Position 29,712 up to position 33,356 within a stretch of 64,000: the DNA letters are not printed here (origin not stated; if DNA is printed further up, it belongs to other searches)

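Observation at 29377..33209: cNMP-sensor / flavin-halogenase-like / Zn-ribbon / FNR / 2Fe-2S mega-fusion, translationally coupled to a second cNMP-domain protein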

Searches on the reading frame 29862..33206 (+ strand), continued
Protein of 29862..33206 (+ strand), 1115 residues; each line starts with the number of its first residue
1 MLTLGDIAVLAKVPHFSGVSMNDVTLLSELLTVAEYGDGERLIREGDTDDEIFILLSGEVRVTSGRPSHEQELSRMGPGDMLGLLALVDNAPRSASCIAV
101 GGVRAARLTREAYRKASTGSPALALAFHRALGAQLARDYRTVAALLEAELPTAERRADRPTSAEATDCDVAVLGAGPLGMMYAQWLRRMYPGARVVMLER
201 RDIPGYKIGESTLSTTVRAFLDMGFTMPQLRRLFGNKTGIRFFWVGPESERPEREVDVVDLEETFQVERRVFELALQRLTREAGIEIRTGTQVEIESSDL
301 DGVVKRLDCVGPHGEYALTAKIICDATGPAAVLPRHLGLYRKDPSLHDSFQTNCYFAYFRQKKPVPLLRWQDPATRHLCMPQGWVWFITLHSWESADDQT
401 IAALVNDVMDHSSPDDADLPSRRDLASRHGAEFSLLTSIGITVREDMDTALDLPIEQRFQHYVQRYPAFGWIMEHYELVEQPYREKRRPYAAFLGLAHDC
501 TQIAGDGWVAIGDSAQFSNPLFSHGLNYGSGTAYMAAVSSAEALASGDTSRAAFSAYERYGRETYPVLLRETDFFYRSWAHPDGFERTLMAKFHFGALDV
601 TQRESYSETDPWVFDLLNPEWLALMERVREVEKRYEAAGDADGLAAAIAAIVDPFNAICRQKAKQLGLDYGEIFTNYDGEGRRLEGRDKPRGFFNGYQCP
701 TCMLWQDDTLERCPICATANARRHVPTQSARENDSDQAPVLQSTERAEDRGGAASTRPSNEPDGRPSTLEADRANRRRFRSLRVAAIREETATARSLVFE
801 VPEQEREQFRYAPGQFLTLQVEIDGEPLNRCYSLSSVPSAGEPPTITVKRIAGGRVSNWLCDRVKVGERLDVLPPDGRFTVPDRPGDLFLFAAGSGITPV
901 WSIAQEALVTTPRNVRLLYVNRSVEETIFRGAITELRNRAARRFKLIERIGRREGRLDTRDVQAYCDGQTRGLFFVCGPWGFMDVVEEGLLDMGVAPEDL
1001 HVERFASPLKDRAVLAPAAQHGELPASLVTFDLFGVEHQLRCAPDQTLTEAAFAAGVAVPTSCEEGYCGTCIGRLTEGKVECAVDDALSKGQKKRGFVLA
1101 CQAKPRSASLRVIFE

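Call 28: find_encoding_contigs(protein=P0040, flank=9000, max_places=1)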
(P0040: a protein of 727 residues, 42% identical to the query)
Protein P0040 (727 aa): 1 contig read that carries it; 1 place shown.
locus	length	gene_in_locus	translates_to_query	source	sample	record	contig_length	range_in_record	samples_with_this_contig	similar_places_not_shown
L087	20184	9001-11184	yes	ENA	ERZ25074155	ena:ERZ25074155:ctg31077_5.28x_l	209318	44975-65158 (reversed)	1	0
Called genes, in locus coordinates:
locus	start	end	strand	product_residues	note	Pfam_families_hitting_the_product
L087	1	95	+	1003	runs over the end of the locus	PF06165:GH94_b-supersand, PF17167:Glyco_hydro_94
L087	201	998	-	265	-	PF01261:AP_endonuc_2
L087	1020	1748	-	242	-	PF00106:adh_short, PF08659:KR, PF13561:adh_short_C2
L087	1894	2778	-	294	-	PF00528:BPD_transp_1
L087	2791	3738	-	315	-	PF00528:BPD_transp_1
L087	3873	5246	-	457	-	PF01547:SBP_bac_1, PF13416:SBP_bac_8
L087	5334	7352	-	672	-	PF07944:Beta-AFase-like_GH127_cat, PF20736:Glyco_hydro127M, PF20737:Glyco_hydro127C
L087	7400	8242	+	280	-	PF00165:HTH_AraC (faint), PF12833:HTH_18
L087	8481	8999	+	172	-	PF00027:cNMP_binding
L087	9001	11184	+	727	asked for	PF00027:cNMP_binding, PF01494:FAD_binding_3 (faint), PF04820:Trp_halogenase (faint)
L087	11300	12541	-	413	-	PF00070:Pyr_redox (faint), PF00890:FAD_binding_2 (weak), PF01266:DAO (faint), PF01494:FAD_binding_3, PF03486:HI0933_like (faint), PF07992:Pyr_redox_2, PF13450:NAD_binding_8 (weak), PF13738:Pyr_redox_3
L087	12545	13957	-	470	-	PF01266:DAO, PF07992:Pyr_redox_2 (faint), PF13738:Pyr_redox_3 (faint), PF04324:Fer2_BFD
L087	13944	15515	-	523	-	PF00370:FGGY_N, PF01869:BcrAD_BadFG (faint), PF02782:FGGY_C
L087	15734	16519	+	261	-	PF01663:Phosphodiest, PF00884:Sulfatase (faint), PF01676:Metalloenzyme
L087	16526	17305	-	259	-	PF08220:HTH_DeoR, PF08279:HTH_11 (weak), PF00455:DeoRC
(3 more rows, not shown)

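Call 29: find_encoding_contigs(protein=P0044, flank=9000, max_places=1)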
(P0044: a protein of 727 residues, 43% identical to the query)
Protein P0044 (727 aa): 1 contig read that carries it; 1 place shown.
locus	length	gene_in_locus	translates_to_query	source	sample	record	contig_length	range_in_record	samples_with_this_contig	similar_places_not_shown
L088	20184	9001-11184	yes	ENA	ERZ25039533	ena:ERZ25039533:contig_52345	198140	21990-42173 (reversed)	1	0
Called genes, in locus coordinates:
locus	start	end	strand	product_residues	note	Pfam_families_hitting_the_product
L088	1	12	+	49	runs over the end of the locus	-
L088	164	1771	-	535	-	PF00122:E1-E2_ATPase, PF00702:Hydrolase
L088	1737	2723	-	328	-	PF00072:Response_reg, PF00486:Trans_reg_C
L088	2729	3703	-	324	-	PF00512:HisKA, PF02518:HATPase_c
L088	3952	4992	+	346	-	PF09459:EB_dh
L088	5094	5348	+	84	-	-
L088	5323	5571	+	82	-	-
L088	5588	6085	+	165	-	PF00355:Rieske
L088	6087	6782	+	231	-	PF00033:Cytochrome_B, PF13631:Cytochrom_B_N_2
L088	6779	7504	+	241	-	PF00032:Cytochrom_B_C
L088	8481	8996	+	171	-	PF00027:cNMP_binding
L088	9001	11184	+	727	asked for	PF00027:cNMP_binding, PF01494:FAD_binding_3 (weak), PF04820:Trp_halogenase (faint), PF12831:FAD_oxidored (weak)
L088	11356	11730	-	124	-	-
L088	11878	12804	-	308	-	PF00589:Phage_integrase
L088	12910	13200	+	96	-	-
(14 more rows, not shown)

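Call 36: search_protein_families(library=padloc, proteins=[window:29862-33206:+], max_evalue=0.01)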
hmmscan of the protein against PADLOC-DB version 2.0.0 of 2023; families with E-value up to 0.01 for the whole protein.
window:29862-33206:+ (1115 aa): 5 families
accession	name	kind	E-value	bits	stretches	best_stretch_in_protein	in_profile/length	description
PDLC00731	Effector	-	1.4e-09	35.4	1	27-137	36-143/306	TIR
PDLC02371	PycTIR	-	3.9e-09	34.3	1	28-137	34-140/288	-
PDLC00732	Effector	-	2.3e-06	24.8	1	26-132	31-134/301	TIR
PDLC00734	PycC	-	4e-06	24.2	1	27-122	29-125/374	Pycsar cyclase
PDLC00730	Effector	-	9.2e-06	23.1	1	33-107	58-130/299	TIR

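Call 38: find_encoding_contigs(protein=P0058, flank=9000, max_places=2)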
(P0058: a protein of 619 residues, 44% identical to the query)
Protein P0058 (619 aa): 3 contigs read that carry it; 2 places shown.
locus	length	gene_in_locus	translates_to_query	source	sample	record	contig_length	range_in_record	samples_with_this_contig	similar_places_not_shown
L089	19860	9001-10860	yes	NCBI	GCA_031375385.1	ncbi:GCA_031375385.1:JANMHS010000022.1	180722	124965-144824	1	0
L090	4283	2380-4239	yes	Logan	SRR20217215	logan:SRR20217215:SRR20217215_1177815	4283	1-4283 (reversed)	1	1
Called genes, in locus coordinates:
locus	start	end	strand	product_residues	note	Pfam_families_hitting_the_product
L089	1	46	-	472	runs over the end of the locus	PF05406:WGR, PF13360:PQQ_2 (faint), PF13570:Beta-prop_ACSF4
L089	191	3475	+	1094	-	PF13646:HEAT_2 (faint)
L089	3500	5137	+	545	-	-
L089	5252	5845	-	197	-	PF05685:Uma2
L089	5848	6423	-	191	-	PF05685:Uma2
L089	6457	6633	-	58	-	PF05685:Uma2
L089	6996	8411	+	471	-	PF00078:RVT_1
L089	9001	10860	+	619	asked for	PF01494:FAD_binding_3 (weak), PF04820:Trp_halogenase (weak)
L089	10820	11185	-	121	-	-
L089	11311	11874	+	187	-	PF13505:OMP_b-brl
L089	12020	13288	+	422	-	PF14224:DUF4331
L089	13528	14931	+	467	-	PF13428:TPR_14 (faint), PF12895:ANAPC3 (faint), PF13181:TPR_8 (faint), PF13424:TPR_12 (faint), PF13431:TPR_17 (faint), PF07719:TPR_2 (faint), PF17874:TPR_MalT, PF14559:TPR_19, +3 more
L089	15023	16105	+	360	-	PF13795:HupE_UreJ_2, PF04955:HupE_UreJ (weak)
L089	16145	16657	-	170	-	PF05685:Uma2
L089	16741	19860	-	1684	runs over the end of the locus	PF01627:Hpt, PF02895:H-kinase_dim (weak), PF02518:HATPase_c, PF01584:CheW, PF00072:Response_reg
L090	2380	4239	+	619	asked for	PF01494:FAD_binding_3 (weak), PF04820:Trp_halogenase (weak)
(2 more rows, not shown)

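Call 44: predict_structure(alignment_id=A1)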
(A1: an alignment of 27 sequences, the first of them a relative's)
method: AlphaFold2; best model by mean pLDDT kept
length: 1115 residues; sequences in the alignment: 27
mean_pLDDT: 83.1   pTM: 0.63
mean pLDDT of the five models: 83.1, 82.1, 81.7, 81.4, 81.2
residues with pLDDT >= 90: 547; 70-90: 387; 50-70: 95; < 50: 86
segments of 3 or more residues with pLDDT < 50: 150-162, 728-770, 836-839, 1006-1023, 1063-1066
pLDDT, mean of each block of 10 residues (from residue 1): 85 87 92 95 88 95 74 89 85 89 95 91 91 80 66 37 75 97 97 96 78 90 94 92 96 93 90 96 95 90 92 91 95 92 90 93 93 94 94 88 94 87 95 92 93 87 97 95 71 90 96 93 89 96 95 94 93 93 96 89 66 84 94 90 96 96 90 90 85 88 92 94 70 32 25 26 37 72 90 82 85 72 85 58 78 77 94 71 80 81 83 89 77 86 86 64 75 80 75 73 50 36 70 91 89 86 53 87 58 74 88 88
secondary structure, 60 per line:
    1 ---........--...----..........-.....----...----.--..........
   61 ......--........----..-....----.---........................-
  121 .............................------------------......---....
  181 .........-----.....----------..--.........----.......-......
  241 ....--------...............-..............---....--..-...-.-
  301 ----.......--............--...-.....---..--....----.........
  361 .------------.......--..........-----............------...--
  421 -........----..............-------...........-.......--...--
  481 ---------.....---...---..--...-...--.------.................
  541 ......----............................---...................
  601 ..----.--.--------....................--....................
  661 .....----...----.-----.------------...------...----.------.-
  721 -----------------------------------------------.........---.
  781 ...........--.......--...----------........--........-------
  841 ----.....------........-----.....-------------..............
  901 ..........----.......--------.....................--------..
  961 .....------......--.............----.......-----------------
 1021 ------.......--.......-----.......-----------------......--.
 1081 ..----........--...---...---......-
elements in order (helices of 4 or more, strands of 3 or more residues): H4-11 H21-30 E32-36 E41-43 E51-66 E69-76 H84-87 E96-109 H110-119 H121-149 E168-173 H177-189 E195-199 H214-222 H227-233 E235-244 E253-267 H269-282 E286-289 E305-311 E314-325 H332-336 H344-347 E352-361 E374-380 E383-392 H398-409 H422-429 E434-444 H455-465 H467-473 E476-478 E490-494 E498-500 E508-510 H524-546 H551-578 H582-602 H619-638 H641-665 E696-698 E705-707 H768-776 E780-791 E794-800 E816-823 E826-833 E845-849 H856-863 E869-873 E887-893 H894-910 E915-921 H930-943 E944-950 H959-965 E972-977 H980-992 E1000-1003 E1027-1033 E1036-1042 H1048-1054 E1072-1077 E1080-1082 H1087-1094 E1097-1099 E1103-1105 E1109-1114
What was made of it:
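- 29862..30308 (+): CNB-B domain (aa 1-149), including a long C-terminal helix (aa 121-149). AF2 pLDDT is mostly 85-95, with helix H121-149 (call 44).
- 30309..30347 (+): Disordered linker between CNB-B and the FDH (aa 150-162). AF2 pLDDT below 50 (call 44).
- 32010..32195 (+): Polar, disordered linker of about 60 aa (aa 717-778) that joins the halogenase to the reductase. AF2 pLDDT 25-37 over aa 728-770 (call 44).
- Domains are confident and only the two linkers are disordered (call 44). The linker is long and disordered (call 44).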

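Call 47: fold_search(model_id=the predicted structure, library=pdb)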
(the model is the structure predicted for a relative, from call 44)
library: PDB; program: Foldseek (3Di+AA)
matches with E <= 10: 1969; with E <= 0.001: 1452
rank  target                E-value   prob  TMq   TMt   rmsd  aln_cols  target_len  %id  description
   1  5wgv                  1.3e-40  1.00  0.46  0.75   4.4       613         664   25  Crystal Structure of MalA' C112S/C128S, premalbrancheamide complex (released 2017-08-16)
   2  5wgt                  1.3e-40  1.00  0.45  0.74   4.4       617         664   25  Crystal Structure of MalA' H253A, premalbrancheamide complex (released 2017-08-16)
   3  5wgr                  5.3e-40  1.00  0.46  0.75   4.3       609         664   25  Crystal Structure of Wild-type MalA', premalbrancheamide complex (released 2017-08-16)
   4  5wgu                  5.3e-40  1.00  0.46  0.75   4.3       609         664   26  Crystal Structure of MalA' E494D, premalbrancheamide complex (released 2017-08-16)
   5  5wgs                  2.0e-39  1.00  0.44  0.71   5.4       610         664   26  Crystal Structure of MalA' H253F, premalbrancheamide complex (released 2017-08-16)
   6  6bzq_A                1.1e-25  1.00  0.35  0.76   4.4       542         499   17  Crystal structure of halogenase PltM in complex with FAD (released 2019-03-20)
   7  5dbj_C                3.4e-25  1.00  0.33  0.80   4.0       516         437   20  Crystal structure of halogenase PltA (released 2015-10-07)
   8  6bzn_D                4.2e-25  1.00  0.35  0.75   5.0       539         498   17  Crystal structure of halogenase PltM (released 2019-03-20)
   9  6bzn_B                7.1e-25  1.00  0.35  0.74   5.0       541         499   17  Crystal structure of halogenase PltM (released 2019-03-20)
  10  7v0b_A                7.5e-25  1.00  0.34  0.67   5.7       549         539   16  Crystal structure of halogenase CtcP from Kitasatospora aureofaciens in complex with FAD (released 2023-05-17)
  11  5dbj_D                8.8e-25  1.00  0.33  0.80   4.2       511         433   20  Crystal structure of halogenase PltA (released 2015-10-07)
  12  6bzt_A                1.2e-24  1.00  0.35  0.74   5.0       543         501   16  Crystal structure of halogenase PltM L111Y mutant in complex with FAD (released 2019-03-20)
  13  6bzz_D                1.2e-24  1.00  0.35  0.75   5.0       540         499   16  Crystal structure of halogenase PltM in complex with partially bound FAD (released 2019-03-20)
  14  5buk_A                1.3e-24  1.00  0.31  0.76   5.0       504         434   21  Structure of flavin-dependent chlorinase Mpy16 (released 2016-03-09)
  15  6bza_A                1.7e-24  1.00  0.35  0.75   4.7       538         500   17  Crystal structure of halogenase PltM in complex with phloroglucinol and FAD (released 2019-03-20)
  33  3nix_B                8.4e-23  1.00  0.28  0.73   8.6       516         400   19  Crystal structure of flavoprotein/dehydrogenase from Cytophaga hutchinsonii. Northeast Structural Genomics Consortium  (released 2010-06-30)
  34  3nix_C                3.5e-22  1.00  0.30  0.76   5.2       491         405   18  Crystal structure of flavoprotein/dehydrogenase from Cytophaga hutchinsonii. Northeast Structural Genomics Consortium  (released 2010-06-30)
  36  3nix_E                5.9e-22  1.00  0.30  0.75   5.0       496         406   17  Crystal structure of flavoprotein/dehydrogenase from Cytophaga hutchinsonii. Northeast Structural Genomics Consortium  (released 2010-06-30)
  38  3nix_D                1.0e-21  1.00  0.30  0.78   4.6       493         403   18  Crystal structure of flavoprotein/dehydrogenase from Cytophaga hutchinsonii. Northeast Structural Genomics Consortium  (released 2010-06-30)
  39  3nix_A                2.4e-21  1.00  0.30  0.76   5.1       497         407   18  Crystal structure of flavoprotein/dehydrogenase from Cytophaga hutchinsonii. Northeast Structural Genomics Consortium  (released 2010-06-30)
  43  3nix_F                8.8e-21  1.00  0.28  0.72   4.8       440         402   19  Crystal structure of flavoprotein/dehydrogenase from Cytophaga hutchinsonii. Northeast Structural Genomics Consortium  (released 2010-06-30)
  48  2pia                  4.2e-17  1.00  0.13  0.37  15.9       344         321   25  PHTHALATE DIOXYGENASE REDUCTASE: A MODULAR STRUCTURE FOR ELECTRON TRANSFER FROM PYRIDINE NUCLEOTIDES TO [2FE-2S] (released 1993-04-15)
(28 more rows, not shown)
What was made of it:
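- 30348..31931 (+): Flavin-dependent halogenase catalytic domain (aa 163-690). It contains GxGxxG (aa 174-179), Lys237 (nt 30570-30572), WVWFI (aa 384-388), GD (aa 512-513) and Asp599 (nt 31656-31658). The top 45 Foldseek hits are all FDHs except one unannotated flavoprotein, with MalA' at E 1e-40 and TMt 0.75 (call 47).
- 32211..32822 (+): FNR-type module: flavin-binding (aa 784-879, RCYS) and NAD(P)H-binding (aa 891-987, GSGITP). Foldseek hits include PDR 2pia and the CYP116B46 reductase domain (call 47).
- On Flavin-dependent halogenases (Pfam PF04820 Trp_halogenase): The top 45 Foldseek hits are FDHs except the unannotated flavoprotein 3nix (call 47).
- Closest known: Self-sufficient P450s of the CYP116B. 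Same: These reductase domains are structural hits (call 47).
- The next 40 structural hits are PltM, PltA, CtcP, Mpy16, ChlB4, CmlS, FasV, RadH, CndH and Bmp2, plus one unannotated flavoprotein (3nix) (call 47). All 45 best structural hits are halogenases except the unannotated flavoprotein 3nix (call 47).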
